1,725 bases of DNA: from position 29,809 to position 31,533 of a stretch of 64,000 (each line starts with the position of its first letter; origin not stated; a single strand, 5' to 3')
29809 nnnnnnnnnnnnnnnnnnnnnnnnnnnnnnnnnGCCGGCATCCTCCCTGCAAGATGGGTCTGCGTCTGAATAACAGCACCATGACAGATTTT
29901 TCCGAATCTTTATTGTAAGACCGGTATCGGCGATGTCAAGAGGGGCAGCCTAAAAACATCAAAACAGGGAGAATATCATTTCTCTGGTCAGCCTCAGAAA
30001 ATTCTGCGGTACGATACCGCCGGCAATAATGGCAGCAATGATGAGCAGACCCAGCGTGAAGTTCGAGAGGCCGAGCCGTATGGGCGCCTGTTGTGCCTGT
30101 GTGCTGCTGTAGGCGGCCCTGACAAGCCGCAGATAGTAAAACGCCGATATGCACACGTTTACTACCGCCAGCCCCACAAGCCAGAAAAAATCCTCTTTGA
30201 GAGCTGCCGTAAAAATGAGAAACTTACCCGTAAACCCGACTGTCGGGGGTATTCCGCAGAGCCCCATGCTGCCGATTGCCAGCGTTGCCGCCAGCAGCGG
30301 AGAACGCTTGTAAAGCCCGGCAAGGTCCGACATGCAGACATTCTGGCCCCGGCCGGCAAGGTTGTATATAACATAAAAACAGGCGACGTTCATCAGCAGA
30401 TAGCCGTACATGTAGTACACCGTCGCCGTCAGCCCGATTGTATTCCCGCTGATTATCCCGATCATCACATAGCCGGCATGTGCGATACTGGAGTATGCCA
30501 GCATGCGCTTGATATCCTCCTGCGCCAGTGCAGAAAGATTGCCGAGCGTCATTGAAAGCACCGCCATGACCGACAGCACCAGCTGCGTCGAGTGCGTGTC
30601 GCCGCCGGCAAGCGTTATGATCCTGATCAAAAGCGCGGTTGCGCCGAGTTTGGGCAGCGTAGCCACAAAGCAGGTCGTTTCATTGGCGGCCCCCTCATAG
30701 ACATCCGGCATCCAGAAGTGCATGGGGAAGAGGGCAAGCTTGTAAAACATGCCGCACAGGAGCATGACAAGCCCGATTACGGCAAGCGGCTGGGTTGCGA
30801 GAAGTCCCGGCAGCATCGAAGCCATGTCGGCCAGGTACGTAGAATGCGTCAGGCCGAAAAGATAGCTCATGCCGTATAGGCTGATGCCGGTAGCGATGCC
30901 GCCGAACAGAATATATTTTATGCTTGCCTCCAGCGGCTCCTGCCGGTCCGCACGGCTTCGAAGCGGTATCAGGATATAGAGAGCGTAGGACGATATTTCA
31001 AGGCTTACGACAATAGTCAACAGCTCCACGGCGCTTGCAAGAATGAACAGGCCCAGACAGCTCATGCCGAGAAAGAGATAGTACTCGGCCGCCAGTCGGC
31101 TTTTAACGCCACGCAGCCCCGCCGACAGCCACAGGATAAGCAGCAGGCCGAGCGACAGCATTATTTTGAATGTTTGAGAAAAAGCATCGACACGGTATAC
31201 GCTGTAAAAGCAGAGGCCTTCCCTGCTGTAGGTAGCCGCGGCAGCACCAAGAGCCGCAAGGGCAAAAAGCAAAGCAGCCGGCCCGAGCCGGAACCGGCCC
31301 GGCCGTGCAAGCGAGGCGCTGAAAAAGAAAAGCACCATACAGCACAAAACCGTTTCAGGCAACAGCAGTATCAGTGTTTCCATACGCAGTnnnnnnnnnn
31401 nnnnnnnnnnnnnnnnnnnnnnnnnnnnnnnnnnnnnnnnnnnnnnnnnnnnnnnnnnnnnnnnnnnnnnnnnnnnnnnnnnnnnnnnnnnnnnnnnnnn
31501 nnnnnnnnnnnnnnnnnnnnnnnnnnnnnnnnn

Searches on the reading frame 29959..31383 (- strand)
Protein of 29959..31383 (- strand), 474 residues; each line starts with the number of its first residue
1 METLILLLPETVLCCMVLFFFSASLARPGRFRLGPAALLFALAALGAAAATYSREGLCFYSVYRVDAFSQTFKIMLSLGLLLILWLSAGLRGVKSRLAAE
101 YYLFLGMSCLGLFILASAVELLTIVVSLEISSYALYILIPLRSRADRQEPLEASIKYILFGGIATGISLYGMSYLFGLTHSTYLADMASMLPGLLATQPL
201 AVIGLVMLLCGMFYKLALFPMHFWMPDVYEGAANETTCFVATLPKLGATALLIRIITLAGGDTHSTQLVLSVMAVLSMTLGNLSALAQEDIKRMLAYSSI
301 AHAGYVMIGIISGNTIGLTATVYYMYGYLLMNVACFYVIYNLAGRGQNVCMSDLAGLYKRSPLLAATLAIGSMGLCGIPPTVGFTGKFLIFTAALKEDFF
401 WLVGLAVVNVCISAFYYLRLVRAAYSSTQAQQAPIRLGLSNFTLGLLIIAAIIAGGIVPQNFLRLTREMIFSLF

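Call 4: search_protein_families(library=pfam, proteins=[window:29959-31383:-], max_evalue=0.01)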
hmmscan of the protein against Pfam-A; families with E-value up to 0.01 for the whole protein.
window:29959-31383:- (474 aa): 1 family
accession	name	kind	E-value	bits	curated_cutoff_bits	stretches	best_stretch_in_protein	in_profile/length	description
PF00361.26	Proton_antipo_M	-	2e-62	211.5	21.5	1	118-413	1-294/294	NADH:quinone oxidoreductase/Mrp antiporter, TM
